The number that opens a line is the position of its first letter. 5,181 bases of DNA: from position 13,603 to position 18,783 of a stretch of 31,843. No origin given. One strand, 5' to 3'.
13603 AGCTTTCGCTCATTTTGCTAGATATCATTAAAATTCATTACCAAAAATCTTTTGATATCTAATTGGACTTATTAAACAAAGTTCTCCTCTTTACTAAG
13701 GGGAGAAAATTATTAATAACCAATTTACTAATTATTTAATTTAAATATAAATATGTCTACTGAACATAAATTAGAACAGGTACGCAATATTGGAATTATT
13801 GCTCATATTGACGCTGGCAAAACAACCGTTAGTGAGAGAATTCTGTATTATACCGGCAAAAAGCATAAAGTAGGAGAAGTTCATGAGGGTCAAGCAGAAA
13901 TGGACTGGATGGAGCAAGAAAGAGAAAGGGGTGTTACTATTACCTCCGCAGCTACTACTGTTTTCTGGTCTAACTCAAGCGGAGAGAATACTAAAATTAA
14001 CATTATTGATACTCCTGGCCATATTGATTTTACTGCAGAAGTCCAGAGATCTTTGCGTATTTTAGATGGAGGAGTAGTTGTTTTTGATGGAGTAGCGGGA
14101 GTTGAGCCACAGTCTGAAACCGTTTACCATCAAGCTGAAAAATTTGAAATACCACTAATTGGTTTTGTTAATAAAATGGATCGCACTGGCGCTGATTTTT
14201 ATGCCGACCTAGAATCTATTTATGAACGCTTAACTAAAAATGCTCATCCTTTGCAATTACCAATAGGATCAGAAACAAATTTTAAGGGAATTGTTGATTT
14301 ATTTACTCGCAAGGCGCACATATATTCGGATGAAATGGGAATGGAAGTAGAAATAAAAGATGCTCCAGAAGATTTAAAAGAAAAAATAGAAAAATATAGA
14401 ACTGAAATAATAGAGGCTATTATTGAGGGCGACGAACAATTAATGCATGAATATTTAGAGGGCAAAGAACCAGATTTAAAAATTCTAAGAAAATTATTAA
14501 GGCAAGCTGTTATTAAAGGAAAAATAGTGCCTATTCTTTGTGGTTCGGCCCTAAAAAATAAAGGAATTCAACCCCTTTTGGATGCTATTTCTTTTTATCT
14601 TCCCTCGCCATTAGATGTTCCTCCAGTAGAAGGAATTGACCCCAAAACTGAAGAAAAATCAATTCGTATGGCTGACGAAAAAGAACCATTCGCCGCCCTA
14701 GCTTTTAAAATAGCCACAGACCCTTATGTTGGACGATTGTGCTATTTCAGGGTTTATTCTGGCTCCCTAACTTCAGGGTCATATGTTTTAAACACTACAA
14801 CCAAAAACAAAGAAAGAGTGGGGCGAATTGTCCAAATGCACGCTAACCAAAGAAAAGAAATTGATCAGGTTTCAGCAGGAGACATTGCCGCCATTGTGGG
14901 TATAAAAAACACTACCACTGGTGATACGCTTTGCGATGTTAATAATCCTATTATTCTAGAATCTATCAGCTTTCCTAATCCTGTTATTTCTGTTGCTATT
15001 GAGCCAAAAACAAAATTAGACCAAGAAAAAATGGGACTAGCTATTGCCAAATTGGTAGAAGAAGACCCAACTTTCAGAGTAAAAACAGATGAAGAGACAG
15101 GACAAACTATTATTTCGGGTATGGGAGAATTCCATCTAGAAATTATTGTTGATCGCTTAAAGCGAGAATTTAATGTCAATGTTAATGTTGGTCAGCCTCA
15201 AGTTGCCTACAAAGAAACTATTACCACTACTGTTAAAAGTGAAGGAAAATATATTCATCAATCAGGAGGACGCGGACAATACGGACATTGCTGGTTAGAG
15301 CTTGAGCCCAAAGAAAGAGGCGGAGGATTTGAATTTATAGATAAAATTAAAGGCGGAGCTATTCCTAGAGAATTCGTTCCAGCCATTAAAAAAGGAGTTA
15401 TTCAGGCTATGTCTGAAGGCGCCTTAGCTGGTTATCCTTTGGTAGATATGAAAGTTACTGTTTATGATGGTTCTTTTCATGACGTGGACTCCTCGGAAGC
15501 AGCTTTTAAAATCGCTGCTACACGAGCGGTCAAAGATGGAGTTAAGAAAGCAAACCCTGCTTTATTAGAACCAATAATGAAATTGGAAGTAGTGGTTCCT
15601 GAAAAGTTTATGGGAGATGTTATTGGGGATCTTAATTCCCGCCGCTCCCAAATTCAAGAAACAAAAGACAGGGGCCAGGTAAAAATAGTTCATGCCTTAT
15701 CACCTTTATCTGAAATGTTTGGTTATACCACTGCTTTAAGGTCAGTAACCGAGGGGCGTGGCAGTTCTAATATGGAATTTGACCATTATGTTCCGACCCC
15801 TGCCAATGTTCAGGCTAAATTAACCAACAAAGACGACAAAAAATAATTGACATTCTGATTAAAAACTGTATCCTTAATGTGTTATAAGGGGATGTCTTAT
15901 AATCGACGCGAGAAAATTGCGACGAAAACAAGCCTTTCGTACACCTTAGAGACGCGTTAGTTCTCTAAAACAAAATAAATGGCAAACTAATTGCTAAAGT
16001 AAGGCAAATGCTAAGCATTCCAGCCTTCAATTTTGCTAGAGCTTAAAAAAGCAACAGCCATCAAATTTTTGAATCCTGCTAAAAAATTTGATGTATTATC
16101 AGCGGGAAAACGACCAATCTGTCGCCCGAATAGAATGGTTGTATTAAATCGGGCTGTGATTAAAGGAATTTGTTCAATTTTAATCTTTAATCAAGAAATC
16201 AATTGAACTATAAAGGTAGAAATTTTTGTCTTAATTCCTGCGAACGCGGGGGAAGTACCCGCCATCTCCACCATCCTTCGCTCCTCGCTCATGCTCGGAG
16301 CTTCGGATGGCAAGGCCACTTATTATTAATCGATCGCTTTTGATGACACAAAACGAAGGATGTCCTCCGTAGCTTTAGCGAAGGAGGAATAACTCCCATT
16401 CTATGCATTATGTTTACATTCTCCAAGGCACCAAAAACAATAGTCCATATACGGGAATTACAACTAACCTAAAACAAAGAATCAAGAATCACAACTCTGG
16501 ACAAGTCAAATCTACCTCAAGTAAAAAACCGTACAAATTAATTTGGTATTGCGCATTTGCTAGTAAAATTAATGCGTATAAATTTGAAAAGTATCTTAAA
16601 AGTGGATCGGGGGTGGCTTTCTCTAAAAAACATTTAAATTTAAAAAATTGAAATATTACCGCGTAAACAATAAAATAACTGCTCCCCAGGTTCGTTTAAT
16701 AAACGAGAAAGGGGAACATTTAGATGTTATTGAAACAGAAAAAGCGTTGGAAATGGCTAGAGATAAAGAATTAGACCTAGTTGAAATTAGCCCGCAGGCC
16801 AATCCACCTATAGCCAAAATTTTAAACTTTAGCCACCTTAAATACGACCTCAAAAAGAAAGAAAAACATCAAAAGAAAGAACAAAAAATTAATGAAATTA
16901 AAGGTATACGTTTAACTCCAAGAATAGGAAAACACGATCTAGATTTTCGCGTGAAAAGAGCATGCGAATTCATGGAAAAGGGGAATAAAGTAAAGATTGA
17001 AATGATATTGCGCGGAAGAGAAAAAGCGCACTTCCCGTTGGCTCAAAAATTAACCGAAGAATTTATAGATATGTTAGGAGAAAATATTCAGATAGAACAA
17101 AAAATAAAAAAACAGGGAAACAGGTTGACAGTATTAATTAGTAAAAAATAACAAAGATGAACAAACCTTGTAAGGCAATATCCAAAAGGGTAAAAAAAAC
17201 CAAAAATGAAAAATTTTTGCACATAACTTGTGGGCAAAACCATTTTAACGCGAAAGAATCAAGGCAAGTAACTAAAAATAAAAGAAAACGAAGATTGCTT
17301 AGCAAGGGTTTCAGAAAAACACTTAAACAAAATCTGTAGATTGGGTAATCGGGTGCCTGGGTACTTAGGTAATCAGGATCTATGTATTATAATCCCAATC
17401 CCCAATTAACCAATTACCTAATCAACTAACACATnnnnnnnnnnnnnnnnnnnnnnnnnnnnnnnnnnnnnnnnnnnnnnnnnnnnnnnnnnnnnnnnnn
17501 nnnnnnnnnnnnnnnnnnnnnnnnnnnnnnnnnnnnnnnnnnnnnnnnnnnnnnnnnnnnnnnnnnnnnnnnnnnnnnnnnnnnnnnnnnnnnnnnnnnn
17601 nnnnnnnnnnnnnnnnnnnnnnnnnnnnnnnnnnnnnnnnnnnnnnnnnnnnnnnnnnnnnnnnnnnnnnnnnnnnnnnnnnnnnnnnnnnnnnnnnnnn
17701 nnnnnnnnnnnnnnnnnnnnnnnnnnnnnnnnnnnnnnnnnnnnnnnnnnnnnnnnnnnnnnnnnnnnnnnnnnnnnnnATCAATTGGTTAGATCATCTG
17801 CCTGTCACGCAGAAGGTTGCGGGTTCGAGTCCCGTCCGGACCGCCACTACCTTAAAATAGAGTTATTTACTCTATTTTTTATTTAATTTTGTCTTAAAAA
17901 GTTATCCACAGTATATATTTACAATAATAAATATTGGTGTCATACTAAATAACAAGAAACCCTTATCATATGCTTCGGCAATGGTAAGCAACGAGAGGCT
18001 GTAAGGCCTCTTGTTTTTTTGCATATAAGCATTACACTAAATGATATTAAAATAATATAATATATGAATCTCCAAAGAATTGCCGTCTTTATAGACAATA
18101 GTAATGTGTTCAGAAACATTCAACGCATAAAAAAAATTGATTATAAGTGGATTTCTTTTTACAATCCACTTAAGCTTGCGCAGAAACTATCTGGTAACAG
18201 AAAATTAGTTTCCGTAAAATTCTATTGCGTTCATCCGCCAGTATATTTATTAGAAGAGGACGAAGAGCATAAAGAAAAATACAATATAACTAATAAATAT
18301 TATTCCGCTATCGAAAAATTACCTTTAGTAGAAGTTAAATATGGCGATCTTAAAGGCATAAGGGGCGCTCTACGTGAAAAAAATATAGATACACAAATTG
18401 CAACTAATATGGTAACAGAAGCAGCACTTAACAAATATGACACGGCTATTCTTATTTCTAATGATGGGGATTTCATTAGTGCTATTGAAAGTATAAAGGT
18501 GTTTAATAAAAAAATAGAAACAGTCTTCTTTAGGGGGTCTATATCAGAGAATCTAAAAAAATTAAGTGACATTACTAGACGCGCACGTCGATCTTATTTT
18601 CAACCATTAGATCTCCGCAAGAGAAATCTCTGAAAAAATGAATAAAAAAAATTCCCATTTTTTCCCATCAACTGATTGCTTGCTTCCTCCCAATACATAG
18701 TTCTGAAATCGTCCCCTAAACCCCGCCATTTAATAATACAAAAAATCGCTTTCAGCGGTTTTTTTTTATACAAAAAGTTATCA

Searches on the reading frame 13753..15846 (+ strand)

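Call 13: search_protein_families(library=pfam, proteins=[window:13753-15846:+])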
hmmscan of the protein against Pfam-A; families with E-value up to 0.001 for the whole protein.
window:13753-15846:+ (697 aa): 7 families
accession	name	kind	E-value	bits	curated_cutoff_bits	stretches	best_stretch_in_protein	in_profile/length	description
PF00009.33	GTP_EFTU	-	3.2e-61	206.7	26.5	1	9-285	2-188/188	Elongation factor Tu GTP binding domain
PF03764.24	EFG_IV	-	5.5e-47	158.9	24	1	482-601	1-121/121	Elongation factor G, domain IV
PF14492.12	EFG_III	-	4.7e-35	119.9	27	1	407-481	1-75/75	Elongation Factor G, domain III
PF00679.30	EFG_C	-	2e-28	98.7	27.9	1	604-689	2-88/89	Elongation factor G C-terminus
PF22042.2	EF-G_D2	-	5.6e-19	68.5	27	1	312-395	1-83/84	Elongation factor G domain 2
PF03144.31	GTP_EFTU_D2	-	9.6e-19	68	30.3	1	327-394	1-73/73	Elongation factor Tu domain 2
PF16658.11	RF3_C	-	2.7e-06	27.7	40.1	1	415-494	14-93/132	Class II release factor RF3, C-terminal domain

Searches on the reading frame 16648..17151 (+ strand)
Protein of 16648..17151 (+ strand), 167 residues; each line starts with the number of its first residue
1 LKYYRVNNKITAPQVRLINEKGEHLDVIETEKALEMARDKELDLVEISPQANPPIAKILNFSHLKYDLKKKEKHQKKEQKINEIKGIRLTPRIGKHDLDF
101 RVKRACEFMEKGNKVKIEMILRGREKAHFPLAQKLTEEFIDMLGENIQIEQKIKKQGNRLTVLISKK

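Call 13: search_protein_families(library=pfam, proteins=[window:16648-17151:+])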
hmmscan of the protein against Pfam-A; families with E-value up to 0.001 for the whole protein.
window:16648-17151:+ (167 aa): 2 families
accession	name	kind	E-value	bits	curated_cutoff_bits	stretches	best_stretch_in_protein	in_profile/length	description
PF05198.21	IF3_N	-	1.2e-26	93.1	26.9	1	6-74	1-69/70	Translation initiation factor IF-3, N-terminal domain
PF00707.27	IF3_C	-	8.5e-23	80.6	34.8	1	83-167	2-86/86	Translation initiation factor IF-3, C-terminal domain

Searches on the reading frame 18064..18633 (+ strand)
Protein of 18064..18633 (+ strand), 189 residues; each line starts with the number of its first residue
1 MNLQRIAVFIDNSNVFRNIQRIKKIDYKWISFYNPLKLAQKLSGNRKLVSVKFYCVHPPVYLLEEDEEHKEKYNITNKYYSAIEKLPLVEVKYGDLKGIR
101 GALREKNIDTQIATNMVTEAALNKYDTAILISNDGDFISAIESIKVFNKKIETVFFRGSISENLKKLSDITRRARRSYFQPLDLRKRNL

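Call 13: search_protein_families(library=pfam, proteins=[window:18064-18633:+])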
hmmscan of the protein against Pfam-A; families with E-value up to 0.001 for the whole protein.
window:18064-18633:+ (189 aa): 1 family
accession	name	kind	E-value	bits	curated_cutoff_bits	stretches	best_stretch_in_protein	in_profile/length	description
PF01936.24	NYN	-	8.5e-17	62.4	24.2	1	5-168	1-138/145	NYN domain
